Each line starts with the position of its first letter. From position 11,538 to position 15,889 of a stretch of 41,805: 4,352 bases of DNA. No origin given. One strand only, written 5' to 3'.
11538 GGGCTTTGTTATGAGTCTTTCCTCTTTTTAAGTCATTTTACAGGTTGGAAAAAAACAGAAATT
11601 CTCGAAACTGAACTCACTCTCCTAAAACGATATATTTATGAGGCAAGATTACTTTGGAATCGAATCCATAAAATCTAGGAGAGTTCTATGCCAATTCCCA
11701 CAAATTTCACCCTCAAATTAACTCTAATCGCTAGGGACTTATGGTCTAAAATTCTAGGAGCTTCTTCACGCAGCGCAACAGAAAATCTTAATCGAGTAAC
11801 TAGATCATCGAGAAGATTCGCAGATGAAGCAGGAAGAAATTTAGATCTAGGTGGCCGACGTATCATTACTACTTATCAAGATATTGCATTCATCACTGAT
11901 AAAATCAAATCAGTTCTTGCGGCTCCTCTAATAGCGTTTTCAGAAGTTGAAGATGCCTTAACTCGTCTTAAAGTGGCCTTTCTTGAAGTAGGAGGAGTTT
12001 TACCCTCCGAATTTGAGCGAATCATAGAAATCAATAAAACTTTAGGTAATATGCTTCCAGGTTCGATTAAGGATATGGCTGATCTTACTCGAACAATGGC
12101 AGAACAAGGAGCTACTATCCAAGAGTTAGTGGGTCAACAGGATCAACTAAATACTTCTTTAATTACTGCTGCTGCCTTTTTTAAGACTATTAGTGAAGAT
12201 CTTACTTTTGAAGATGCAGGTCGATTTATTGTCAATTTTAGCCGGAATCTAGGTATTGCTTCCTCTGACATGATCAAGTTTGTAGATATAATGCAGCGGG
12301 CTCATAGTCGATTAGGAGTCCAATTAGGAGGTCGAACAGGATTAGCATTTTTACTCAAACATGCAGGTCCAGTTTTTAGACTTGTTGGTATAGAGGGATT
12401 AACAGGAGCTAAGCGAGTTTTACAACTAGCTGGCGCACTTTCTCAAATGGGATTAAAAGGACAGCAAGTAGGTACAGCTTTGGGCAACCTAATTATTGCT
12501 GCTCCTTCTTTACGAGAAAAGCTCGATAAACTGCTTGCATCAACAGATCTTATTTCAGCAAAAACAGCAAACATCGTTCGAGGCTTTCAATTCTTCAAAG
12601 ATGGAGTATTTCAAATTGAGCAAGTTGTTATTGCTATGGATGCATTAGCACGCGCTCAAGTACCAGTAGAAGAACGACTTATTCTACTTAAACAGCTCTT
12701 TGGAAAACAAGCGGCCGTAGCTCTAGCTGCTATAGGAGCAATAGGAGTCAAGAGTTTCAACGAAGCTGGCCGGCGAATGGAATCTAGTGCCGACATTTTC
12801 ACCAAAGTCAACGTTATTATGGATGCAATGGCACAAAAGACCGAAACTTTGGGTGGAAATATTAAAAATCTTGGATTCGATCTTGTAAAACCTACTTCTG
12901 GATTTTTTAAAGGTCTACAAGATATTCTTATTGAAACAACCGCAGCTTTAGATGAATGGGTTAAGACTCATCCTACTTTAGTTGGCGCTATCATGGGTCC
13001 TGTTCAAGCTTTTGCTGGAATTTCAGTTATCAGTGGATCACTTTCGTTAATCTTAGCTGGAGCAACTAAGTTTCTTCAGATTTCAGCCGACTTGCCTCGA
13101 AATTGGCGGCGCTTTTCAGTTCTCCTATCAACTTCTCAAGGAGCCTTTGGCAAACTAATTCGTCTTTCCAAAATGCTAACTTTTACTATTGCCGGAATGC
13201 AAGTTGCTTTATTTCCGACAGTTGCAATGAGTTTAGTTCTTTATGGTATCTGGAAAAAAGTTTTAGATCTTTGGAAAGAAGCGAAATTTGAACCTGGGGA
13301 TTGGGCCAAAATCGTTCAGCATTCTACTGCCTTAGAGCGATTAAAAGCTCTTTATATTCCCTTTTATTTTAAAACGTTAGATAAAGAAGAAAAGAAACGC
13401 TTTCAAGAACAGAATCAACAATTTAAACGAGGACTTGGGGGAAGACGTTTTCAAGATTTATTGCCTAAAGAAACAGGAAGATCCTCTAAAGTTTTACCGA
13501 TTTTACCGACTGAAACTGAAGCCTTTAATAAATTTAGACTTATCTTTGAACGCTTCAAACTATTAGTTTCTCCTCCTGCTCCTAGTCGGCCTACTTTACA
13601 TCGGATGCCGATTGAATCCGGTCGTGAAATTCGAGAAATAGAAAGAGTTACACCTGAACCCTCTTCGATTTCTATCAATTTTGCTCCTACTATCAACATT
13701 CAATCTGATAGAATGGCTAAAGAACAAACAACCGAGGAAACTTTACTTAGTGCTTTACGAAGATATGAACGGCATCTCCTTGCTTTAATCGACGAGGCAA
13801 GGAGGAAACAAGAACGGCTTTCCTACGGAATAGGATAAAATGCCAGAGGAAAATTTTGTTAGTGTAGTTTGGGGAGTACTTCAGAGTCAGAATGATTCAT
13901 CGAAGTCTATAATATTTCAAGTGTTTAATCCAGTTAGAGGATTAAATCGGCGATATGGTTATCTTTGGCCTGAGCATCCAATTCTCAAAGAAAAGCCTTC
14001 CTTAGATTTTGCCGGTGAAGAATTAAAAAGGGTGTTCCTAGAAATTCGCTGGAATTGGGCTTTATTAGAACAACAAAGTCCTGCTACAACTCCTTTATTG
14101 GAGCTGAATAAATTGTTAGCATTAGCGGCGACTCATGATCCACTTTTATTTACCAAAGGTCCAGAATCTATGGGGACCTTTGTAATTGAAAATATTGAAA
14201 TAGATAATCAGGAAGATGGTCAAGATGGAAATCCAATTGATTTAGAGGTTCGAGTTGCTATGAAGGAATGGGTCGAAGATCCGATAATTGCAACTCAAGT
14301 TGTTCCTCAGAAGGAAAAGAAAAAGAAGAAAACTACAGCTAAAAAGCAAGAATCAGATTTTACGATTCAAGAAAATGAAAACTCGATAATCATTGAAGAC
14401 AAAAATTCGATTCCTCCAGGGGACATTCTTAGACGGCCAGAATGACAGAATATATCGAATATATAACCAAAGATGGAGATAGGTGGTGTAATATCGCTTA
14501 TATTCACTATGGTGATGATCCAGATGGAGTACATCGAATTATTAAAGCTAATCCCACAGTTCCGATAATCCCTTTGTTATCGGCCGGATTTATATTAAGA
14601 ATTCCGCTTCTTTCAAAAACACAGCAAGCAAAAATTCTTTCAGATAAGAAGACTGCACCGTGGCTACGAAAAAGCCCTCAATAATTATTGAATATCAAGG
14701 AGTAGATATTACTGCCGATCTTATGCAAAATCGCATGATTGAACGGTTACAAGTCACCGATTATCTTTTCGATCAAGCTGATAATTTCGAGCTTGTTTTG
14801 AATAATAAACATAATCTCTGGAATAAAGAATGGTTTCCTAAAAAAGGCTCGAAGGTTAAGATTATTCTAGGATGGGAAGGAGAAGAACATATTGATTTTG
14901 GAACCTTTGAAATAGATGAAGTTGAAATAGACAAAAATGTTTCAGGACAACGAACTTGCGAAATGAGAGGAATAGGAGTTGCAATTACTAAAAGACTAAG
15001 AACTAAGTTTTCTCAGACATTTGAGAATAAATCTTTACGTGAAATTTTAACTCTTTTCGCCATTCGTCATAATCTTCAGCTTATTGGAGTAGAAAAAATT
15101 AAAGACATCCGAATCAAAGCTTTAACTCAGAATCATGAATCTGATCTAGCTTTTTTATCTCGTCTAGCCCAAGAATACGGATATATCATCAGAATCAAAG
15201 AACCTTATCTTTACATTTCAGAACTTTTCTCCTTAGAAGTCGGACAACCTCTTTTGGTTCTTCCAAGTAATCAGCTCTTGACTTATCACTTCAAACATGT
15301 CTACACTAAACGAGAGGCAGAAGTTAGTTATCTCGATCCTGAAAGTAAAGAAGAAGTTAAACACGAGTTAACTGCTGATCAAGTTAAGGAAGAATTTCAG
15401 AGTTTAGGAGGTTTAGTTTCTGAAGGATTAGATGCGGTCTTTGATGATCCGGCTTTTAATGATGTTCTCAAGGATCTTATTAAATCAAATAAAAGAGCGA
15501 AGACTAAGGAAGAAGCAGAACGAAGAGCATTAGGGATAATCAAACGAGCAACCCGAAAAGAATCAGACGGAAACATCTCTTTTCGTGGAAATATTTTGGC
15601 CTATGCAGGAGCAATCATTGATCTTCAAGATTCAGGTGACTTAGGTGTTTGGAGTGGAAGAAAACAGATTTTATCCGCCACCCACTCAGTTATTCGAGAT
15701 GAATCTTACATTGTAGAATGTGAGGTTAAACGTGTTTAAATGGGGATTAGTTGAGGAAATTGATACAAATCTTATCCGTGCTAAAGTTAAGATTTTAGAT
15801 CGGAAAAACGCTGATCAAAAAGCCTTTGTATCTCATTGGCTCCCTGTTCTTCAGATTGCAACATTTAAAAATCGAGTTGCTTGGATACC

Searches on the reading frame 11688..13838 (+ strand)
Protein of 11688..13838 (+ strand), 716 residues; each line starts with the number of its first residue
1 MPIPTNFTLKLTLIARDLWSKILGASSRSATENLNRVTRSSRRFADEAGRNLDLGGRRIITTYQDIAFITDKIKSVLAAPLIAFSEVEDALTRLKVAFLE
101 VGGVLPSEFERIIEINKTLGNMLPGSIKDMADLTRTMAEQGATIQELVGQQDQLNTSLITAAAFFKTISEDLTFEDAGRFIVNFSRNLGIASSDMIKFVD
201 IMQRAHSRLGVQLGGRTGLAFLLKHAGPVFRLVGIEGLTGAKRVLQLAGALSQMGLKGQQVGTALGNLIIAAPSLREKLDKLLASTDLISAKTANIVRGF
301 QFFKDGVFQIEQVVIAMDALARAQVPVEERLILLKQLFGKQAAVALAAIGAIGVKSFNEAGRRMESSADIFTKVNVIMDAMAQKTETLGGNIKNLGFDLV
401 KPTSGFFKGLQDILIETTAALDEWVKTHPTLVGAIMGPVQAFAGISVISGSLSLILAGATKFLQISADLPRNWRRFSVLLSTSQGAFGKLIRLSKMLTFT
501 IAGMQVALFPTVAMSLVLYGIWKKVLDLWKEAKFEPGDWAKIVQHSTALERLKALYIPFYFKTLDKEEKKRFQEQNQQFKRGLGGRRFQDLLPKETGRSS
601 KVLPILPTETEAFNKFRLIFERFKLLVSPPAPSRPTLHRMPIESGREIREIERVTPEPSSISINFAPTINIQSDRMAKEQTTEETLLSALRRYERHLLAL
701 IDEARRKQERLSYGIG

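Call 37: search_protein_families(library=phrogs, proteins=[window:11688-13838:+], max_evalue=0.0001)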
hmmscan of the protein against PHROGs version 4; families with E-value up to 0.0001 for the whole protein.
window:11688-13838:+ (716 aa): 3 families
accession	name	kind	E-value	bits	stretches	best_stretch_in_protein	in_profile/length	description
phrog_28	-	tail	4.2e-25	89.5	1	69-699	268-760/1228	tail length tape measure protein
phrog_26612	-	unknown function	8.2e-13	49.5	1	80-394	55-353/364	-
phrog_1533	-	tail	8.7e-05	21.2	0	223-444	376-599/1688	tail length tape measure protein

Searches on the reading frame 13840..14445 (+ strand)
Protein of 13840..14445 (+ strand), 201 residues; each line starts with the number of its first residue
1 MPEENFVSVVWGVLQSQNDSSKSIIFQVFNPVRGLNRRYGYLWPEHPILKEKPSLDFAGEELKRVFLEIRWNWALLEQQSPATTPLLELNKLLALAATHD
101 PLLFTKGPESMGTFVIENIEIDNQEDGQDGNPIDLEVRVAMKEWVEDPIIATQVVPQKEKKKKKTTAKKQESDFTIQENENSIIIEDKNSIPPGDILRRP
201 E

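Call 37: search_protein_families(library=phrogs, proteins=[window:13840-14445:+], max_evalue=0.0001)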
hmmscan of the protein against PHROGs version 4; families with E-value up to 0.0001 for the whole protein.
window:13840-14445:+ (201 aa): 2 families
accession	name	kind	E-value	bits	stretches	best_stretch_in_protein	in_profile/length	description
phrog_788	-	tail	3.5e-14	54.2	1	24-153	8-131/297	tail protein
phrog_76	-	tail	7.4e-13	49.8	1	30-162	43-167/272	tail protein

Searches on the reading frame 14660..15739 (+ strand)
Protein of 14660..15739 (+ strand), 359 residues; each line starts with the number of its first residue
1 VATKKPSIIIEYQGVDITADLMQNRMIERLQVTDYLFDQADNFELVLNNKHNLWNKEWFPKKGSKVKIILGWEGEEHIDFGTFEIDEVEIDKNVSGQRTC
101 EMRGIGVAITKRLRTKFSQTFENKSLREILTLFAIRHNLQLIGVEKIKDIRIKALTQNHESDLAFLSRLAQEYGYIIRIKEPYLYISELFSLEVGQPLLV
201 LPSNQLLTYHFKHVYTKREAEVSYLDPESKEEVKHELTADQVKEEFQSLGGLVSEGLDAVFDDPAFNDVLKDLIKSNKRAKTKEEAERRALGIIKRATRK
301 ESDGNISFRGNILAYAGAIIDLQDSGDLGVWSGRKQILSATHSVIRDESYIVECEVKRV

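Call 37: search_protein_families(library=phrogs, proteins=[window:14660-15739:+], max_evalue=0.0001)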
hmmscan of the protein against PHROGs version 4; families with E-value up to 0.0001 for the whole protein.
window:14660-15739:+ (359 aa): 3 families
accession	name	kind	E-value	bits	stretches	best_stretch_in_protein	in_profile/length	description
phrog_52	-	tail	5.7e-56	191.7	1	2-358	190-513/677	tail protein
phrog_4456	-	unknown function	2.7e-13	50.7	1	2-116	15-121/126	-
phrog_20686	-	unknown function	6e-08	34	1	271-358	19-103/135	-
